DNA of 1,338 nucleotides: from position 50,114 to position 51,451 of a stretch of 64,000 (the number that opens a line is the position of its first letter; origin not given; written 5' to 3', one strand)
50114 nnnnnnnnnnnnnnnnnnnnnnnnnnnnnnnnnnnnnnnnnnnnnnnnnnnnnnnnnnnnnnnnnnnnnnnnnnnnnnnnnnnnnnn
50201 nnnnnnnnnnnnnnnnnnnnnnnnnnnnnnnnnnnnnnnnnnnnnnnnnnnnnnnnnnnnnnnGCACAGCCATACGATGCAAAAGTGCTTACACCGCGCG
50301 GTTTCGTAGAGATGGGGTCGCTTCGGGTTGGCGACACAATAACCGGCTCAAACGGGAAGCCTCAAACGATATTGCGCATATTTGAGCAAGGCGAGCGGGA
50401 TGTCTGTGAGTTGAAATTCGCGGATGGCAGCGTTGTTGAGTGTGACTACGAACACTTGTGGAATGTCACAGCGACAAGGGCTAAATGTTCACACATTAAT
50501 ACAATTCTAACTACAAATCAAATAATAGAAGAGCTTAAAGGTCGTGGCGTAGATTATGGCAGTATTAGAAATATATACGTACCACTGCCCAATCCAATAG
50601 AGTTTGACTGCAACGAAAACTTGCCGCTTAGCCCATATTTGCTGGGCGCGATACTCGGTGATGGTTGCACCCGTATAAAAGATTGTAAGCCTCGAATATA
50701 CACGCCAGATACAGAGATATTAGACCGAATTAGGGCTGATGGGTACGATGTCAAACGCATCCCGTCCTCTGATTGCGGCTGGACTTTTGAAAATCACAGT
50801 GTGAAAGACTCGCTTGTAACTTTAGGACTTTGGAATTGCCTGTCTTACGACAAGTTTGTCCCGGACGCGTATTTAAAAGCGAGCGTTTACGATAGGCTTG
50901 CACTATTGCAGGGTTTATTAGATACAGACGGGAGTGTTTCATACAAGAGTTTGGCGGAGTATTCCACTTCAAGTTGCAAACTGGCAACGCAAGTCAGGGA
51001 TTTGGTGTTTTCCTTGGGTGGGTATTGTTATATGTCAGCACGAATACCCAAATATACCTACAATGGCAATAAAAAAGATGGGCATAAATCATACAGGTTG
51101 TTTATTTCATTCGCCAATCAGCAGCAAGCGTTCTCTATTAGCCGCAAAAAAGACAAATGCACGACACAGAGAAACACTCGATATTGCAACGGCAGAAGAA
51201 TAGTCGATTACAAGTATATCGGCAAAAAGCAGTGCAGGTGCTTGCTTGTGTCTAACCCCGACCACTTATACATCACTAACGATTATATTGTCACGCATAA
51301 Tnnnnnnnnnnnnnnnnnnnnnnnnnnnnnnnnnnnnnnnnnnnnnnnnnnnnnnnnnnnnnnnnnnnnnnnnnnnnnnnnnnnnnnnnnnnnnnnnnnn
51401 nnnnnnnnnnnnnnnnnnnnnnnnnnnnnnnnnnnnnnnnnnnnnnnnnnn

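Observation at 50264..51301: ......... intein inserted in the terminase large-subunit Walker A, with a non-canonical Ala at position 1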

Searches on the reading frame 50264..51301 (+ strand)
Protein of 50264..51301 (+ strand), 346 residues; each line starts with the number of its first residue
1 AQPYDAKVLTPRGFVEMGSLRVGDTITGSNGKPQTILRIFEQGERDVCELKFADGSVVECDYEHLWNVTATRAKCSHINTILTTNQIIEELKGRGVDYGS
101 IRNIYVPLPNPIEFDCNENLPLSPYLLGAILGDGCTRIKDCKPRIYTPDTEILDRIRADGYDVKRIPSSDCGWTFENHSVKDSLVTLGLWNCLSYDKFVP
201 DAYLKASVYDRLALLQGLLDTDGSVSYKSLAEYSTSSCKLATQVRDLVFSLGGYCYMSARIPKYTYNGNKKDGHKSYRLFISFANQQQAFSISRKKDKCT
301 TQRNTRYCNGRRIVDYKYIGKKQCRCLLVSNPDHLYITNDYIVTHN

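Call 4: search_protein_families(library=pfam, proteins=[window:50264-51301:+], max_evalue=1)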
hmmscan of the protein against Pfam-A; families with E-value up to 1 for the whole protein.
window:50264-51301:+ (346 aa): 2 families
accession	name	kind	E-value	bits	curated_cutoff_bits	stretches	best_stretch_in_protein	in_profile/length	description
PF14528.11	LAGLIDADG_3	-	4.9e-07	30.4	22.5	1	212-282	4-70/82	LAGLIDADG-like domain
PF13403.11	Hint_2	-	0.042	14.7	28.4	1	5-41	6-42/147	Hint domain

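Call 5: search_protein_families(library=ncbifam, proteins=[window:50264-51301:+], max_evalue=1)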
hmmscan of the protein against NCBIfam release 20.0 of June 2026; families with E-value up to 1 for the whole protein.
window:50264-51301:+ (346 aa): 4 families
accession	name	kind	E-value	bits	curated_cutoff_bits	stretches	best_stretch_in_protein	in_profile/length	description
NF005852.0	PRK07773.1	equivalog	1.9e-08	33.1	780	1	180-290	581-690/886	replicative DNA helicase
NF038098.1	GyrA_w_intein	exception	0.0038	15.2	1850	1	187-252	312-381/1232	intein-containing DNA gyrase subunit A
NF007072.0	PRK09519.1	equivalog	0.0065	14.8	1024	1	176-252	425-507/790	intein-containing recombinase RecA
NF045703.1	rSAM_Tes_intein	exception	0.012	13.4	1700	1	196-285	448-536/1040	tetraether lipid synthase Tes, intein-containing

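Call 6: search_protein_families(library=phrogs, proteins=[window:50264-51301:+], max_evalue=0.01)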
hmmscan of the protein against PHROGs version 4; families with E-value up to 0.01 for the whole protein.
window:50264-51301:+ (346 aa): 7 families
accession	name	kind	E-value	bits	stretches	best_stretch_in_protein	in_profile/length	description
phrog_36964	-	head and packaging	7.3e-28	98.1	1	6-346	97-434/890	terminase large subunit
phrog_19299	-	head and packaging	8.7e-21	75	1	6-346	37-385/702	terminase large subunit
phrog_15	-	head and packaging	8.5e-18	65.1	1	5-235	83-318/1330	terminase large subunit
phrog_510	-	DNA, RNA and nucleotide metabolism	4.8e-15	56.3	1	17-229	424-631/667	DNA primase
phrog_50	-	DNA, RNA and nucleotide metabolism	1.2e-13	51.9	1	1-142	88-212/570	DnaC-like helicase loader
phrog_30356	-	DNA, RNA and nucleotide metabolism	1.1e-05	24.8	1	8-259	392-636/823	helicase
phrog_4645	-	DNA, RNA and nucleotide metabolism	0.0074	16.4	0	125-230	111-225/308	endonuclease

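Call 7: search_solved_structures(query=window:50264-51301:+, max_evalue=10, show_alignments=3)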
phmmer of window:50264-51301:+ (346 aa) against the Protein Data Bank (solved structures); distinct sequences matched with E-value up to 10: 11.
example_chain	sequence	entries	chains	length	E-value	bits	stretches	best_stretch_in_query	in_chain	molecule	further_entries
6rix_A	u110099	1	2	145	8.8e-09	38.3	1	9-70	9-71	Replicative DNA helicase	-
6riy_A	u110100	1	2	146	2.2e-08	37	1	9-70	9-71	Replicative DNA helicase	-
6bs8_A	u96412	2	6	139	3.3e-07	33.1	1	4-68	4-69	Replicative DNA helicase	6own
6riz_A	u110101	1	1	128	6.4e-07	32.2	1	6-68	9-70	gp41-1 intein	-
6qaz_A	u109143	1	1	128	0.00011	24.8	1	6-68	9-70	cyanophage-like gp41-1 intein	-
1a4y_A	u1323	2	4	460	0.2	14.1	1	41-92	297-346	RIBONUCLEASE INHIBITOR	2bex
1z7x_W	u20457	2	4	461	0.2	14.1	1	41-92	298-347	Ribonuclease inhibitor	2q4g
2lwy_A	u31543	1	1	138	0.58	12.6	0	12-33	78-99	BACTERIAL INTEIN-LIKE DOMAIN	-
9zmz_A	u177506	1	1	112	0.75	12.2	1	70-104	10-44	COMM domain-containing protein 4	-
8f2r_D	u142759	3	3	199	1.4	11.3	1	69-104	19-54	COMM domain-containing protein 4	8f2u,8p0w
6tqx_A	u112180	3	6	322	1.4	11.3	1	17-94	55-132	Ribonucleoside-diphosphate reductase subunit beta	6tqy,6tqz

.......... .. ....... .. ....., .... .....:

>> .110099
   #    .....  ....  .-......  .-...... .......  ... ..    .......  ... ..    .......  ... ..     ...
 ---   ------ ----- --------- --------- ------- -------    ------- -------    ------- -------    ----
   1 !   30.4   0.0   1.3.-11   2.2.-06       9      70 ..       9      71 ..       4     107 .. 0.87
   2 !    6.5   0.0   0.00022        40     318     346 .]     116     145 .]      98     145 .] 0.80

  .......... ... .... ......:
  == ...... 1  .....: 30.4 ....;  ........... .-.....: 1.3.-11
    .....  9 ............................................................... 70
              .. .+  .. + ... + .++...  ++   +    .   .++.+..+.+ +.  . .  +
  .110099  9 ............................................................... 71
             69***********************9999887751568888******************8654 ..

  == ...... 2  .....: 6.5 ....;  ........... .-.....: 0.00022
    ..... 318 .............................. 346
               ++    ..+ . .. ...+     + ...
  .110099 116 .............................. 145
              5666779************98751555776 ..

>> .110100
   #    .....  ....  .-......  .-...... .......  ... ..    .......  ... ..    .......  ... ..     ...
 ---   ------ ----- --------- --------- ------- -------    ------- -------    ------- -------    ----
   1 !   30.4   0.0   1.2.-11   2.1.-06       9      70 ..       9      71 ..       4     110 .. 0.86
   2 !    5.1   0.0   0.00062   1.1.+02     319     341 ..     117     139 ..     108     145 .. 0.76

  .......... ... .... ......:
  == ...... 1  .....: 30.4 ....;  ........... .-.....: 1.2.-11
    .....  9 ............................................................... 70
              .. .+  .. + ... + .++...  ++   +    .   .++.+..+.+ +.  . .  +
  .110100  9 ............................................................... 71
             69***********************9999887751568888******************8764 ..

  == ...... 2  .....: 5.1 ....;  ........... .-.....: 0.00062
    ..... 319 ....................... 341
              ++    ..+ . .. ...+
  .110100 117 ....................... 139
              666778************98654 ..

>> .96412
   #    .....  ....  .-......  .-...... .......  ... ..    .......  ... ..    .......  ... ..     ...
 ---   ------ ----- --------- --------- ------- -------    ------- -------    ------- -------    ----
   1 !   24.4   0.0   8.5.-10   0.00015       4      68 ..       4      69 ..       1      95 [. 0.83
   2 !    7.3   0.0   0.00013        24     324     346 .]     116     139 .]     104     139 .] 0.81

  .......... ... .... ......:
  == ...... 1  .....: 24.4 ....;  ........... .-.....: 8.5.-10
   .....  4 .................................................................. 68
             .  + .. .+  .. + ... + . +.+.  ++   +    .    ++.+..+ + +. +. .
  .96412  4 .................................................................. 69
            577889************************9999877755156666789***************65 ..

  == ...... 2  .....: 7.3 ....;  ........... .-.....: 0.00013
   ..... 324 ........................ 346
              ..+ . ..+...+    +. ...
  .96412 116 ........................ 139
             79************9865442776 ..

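Call 9: search_dna_similar(query=window:50264-51301:+, collection=phages, mode=protein, max_rows=40)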
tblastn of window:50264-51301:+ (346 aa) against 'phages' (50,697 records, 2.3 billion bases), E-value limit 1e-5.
Records with a match: 675; places in all: 725; records where one place covers at least 80% of the query: 633.
Best place of each record, by identity: <60% 675.
By first word of the organism name: Mycobacterium 300; Vibrio 66; Stx2a-converting 49; Klebsiella 45; Escherichia 25; Pseudomonas 23; Aeromonas 21; Gordonia 15; Enterococcus 14; Serratia 12; and 43 more.
By host as written in the record: Mycobacterium smegmatis mc2 155 230; - 112; Mycobacterium smegmatis mc#155 34; Klebsiella pneumoniae 32; Gordonia terrae 3612 11; Mycobacterium smegmatis mc2155 11; Pseudomonas aeruginosa 10; Aeromonas hydrophila 9; and 129 more.
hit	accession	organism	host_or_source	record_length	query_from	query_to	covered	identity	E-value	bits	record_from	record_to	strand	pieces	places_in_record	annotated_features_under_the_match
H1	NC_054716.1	Mycobacterium phage Cane17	Mycobacterium smegmatis mc2 155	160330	1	346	100%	37.7%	2e-51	189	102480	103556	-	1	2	179: DarB-like antirestriction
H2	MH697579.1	Mycobacterium phage Cane17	Mycobacterium smegmatis mc2 155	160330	1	346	100%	37.7%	2e-51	189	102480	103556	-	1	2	179: DNA helicase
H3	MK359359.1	Mycobacterium phage Colt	Mycobacterium smegmatis mc2 155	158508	1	346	100%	37.7%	2e-51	189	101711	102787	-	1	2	179: DNA helicase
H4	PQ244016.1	Mycobacterium phage Blubba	Mycobacterium smegmatis mc2 155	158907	1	346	100%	37.7%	2e-51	189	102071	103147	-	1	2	177: DNA helicase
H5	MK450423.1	Mycobacterium phage Stubby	Mycobacterium smegmatis mc2 155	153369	1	346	100%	37.7%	2e-51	189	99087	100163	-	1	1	173: DNA helicase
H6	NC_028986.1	Mycobacterium phage Alice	Mycobacterium smegmatis mc2 155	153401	1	346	100%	37.7%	2e-51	189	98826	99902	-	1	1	175: DarB-like antirestriction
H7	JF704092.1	Mycobacterium phage Alice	Mycobacterium smegmatis mc2 155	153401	1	346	100%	37.7%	2e-51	189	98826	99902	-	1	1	175: DNA helicase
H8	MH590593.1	Mycobacterium phage Rabinovish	Mycobacterium smegmatis mc2 155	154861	1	346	100%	37.7%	2e-51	189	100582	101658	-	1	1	182: DNA helicase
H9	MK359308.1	Mycobacterium phage Shaqnato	Mycobacterium smegmatis mc2 155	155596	1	346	100%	37.7%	2e-51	189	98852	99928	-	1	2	180: DNA helicase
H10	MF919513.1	Mycobacterium phage Koguma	Mycobacterium smegmatis mc2 155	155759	1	346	100%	37.7%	2e-51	189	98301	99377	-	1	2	DNA helicase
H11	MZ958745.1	Mycobacterium phage Pinkcreek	Mycobacterium smegmatis ATCC 607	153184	1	346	100%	37.7%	3e-51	188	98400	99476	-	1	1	172: DNA helicase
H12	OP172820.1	Parabacteroides phage PF672P2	Parabacteroides faecis DA672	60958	8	346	98%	37.4%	2e-61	218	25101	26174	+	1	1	hypothetical protein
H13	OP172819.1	Parabacteroides phage PF672P1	Parabacteroides faecis DA672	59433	8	346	98%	37.4%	5e-61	216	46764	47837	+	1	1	hypothetical protein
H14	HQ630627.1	Pseudomonas phage PhiPA3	Pseudomonas aeruginosa strain PAO1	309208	1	346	100%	36.0%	3e-47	176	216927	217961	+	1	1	233: putative SNF2 domain helicase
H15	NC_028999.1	Pseudomonas phage PhiPA3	Pseudomonas aeruginosa strain PAO1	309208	1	346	100%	36.0%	3e-47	176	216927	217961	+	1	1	233: DarB-like antirestriction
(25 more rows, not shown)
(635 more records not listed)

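Call 20: find_homologous_proteins(query=window:50264-51301:+)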
Query window:50264-51301:+ (346 aa): 169 proteins with E <= 0.001 among 1260 candidates; the best 120 are listed.
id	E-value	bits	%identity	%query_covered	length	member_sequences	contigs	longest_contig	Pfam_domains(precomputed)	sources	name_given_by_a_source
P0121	7.4e-61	224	38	100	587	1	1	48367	PF14528.12,PF02562.23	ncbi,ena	-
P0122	5.9e-60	221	37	100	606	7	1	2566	PF05204.20,PF14528.12,PF02562.23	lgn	-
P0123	1.0e-56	211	37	100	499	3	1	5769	PF14528.12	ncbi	-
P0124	1.5e-56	210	36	100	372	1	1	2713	PF14528.12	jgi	jgi:hypothetical protein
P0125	4.9e-56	209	36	100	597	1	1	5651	PF14528.12,PF02562.23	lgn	-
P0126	3.5e-55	206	35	100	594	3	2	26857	PF14528.12,PF02562.23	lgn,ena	-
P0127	3.4e-54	203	37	100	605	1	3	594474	PF14528.12,PF02562.23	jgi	jgi:phosphate starvation-inducible protein PhoH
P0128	3.8e-53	199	36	100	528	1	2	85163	PF13479.13,PF14528.12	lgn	-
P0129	1.9e-52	197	37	100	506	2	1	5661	PF14528.12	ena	-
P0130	3.2e-52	196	36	100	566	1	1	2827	PF14528.12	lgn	-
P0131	8.6e-52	195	36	100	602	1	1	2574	PF14528.12,PF04860.18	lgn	-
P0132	9.1e-52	195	38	94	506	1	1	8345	PF14528.12,PF02562.23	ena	-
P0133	2.9e-49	186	33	100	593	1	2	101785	PF14528.12,PF02562.23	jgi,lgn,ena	jgi:hypothetical protein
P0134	3.2e-49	186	34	95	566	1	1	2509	PF03796.22,PF14528.12,PF13481.13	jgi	jgi:replicative DNA helicase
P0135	4.1e-49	186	34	100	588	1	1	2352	-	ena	-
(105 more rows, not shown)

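Call 31: predict_structure(alignment_id=A1)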
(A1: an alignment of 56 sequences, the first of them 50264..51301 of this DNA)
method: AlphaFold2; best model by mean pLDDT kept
length: 346 residues; sequences in the alignment: 56
mean_pLDDT: 94.7   pTM: 0.92
mean pLDDT of the five models: 94.7, 94.2, 94.0, 94.1, 94.0
residues with pLDDT >= 90: 301; 70-90: 38; 50-70: 7; < 50: 0
segments of 3 or more residues with pLDDT < 50: none
pLDDT, mean of each block of 10 residues (from residue 1): 98 98 98 98 98 97 96 86 96 82 94 93 98 90 95 98 97 94 97 96 97 98 88 97 98 97 97 97 94 93 74 98 98 97 88
secondary structure, 60 per line:
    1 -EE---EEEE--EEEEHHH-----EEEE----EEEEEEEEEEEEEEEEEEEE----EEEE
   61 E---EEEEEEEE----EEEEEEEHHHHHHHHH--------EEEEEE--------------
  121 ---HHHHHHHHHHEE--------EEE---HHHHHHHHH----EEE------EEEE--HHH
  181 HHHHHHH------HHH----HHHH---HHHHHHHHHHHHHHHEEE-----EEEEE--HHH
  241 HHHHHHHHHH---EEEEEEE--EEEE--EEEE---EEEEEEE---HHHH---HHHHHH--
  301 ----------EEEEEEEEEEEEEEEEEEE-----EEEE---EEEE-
elements in order: E7-10 E13-16 E25-28 E33-52 E57-61 E65-72 E77-83 H84-92 E101-106 H124-133 E144-146 H150-158 E163-165 E172-175 H178-187 H201-204 H208-222 E223-225 E231-235 H238-250 E254-260 E263-266 E269-272 E276-282 H286-289 H293-298 E311-329 E335-338 E342-345

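Call 34: fold_search(model_id=the predicted structure, library=pdb)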
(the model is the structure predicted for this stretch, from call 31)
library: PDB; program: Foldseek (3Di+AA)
matches with E <= 10: 524; with E <= 0.001: 30
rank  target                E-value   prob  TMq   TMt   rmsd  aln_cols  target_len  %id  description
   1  1ef0_A                6.2e-17  1.00  0.67  0.56   9.0       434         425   16  CRYSTAL STRUCTURE OF PI-SCEI MINIPRECURSOR (released 2000-06-07)
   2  1vde_B                7.8e-17  1.00  0.66  0.55   8.6       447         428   16  PI-SCEI, A HOMING ENDONUCLEASE WITH PROTEIN SPLICING ACTIVITY (released 1998-04-08)
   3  1lwt_A                2.1e-16  1.00  0.69  0.55   8.5       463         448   15  Crystal structure of the intein homing endonuclease PI-SceI bound to its substrate DNA (Ca2+ free) (released 2002-09-27)
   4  1lws_A                4.6e-16  1.00  0.67  0.55   9.3       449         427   16  Crystal structure of the intein homing endonuclease PI-SceI bound to its recognition sequence (released 2002-09-27)
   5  1vde_A                5.5e-16  1.00  0.67  0.55   9.0       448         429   15  PI-SCEI, A HOMING ENDONUCLEASE WITH PROTEIN SPLICING ACTIVITY (released 1998-04-08)
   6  1dfa                  6.5e-16  1.00  0.69  0.60   6.6       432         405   16  CRYSTAL STRUCTURE OF PI-SCEI IN C2 SPACE GROUP (released 1999-12-08)
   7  1um2_B                2.1e-15  1.00  0.66  0.56   9.2       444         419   14  Crystal Structure of the Vma1-Derived Endonuclease with the Ligated Extein Segment (released 2004-09-22)
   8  7qsu                  4.8e-15  1.00  0.53  0.51   8.9       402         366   17  Crystal structure of homing endonuclease-associated TliVMA intein (C1A, d333-339) (released 2022-03-30)
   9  1jva_B                2.4e-14  1.00  0.65  0.53   9.2       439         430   14  CRYSTAL STRUCTURE OF THE VMA1-DERIVED ENDONUCLEASE BEARING THE N AND C EXTEIN PROPEPTIDES (released 2002-08-29)
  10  1um2_A                2.6e-14  1.00  0.64  0.54   9.5       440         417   15  Crystal Structure of the Vma1-Derived Endonuclease with the Ligated Extein Segment (released 2004-09-22)
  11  7qss                  8.7e-14  1.00  0.51  0.43  10.5       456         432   16  Crystal structure of homing endonuclease-associated TliVMA intein (C1A) (released 2022-03-30)
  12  1jva_A                1.0e-13  1.00  0.67  0.55   9.1       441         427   15  CRYSTAL STRUCTURE OF THE VMA1-DERIVED ENDONUCLEASE BEARING THE N AND C EXTEIN PROPEPTIDES (released 2002-08-29)
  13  7qst                  4.1e-12  1.00  0.51  0.49   9.5       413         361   15  Crystal structure of homing endonuclease-associated PhoVMA intein (C1A) (released 2022-03-30)
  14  1ef0_B                7.5e-12  1.00  0.65  0.58   8.5       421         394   15  CRYSTAL STRUCTURE OF PI-SCEI MINIPRECURSOR (released 2000-06-07)
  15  1dq3                  6.9e-10  1.00  0.57  0.45   8.3       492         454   13  CRYSTAL STRUCTURE OF AN ARCHAEAL INTEIN-ENCODED HOMING ENDONUCLEASE PI-PFUI (released 2000-07-05)
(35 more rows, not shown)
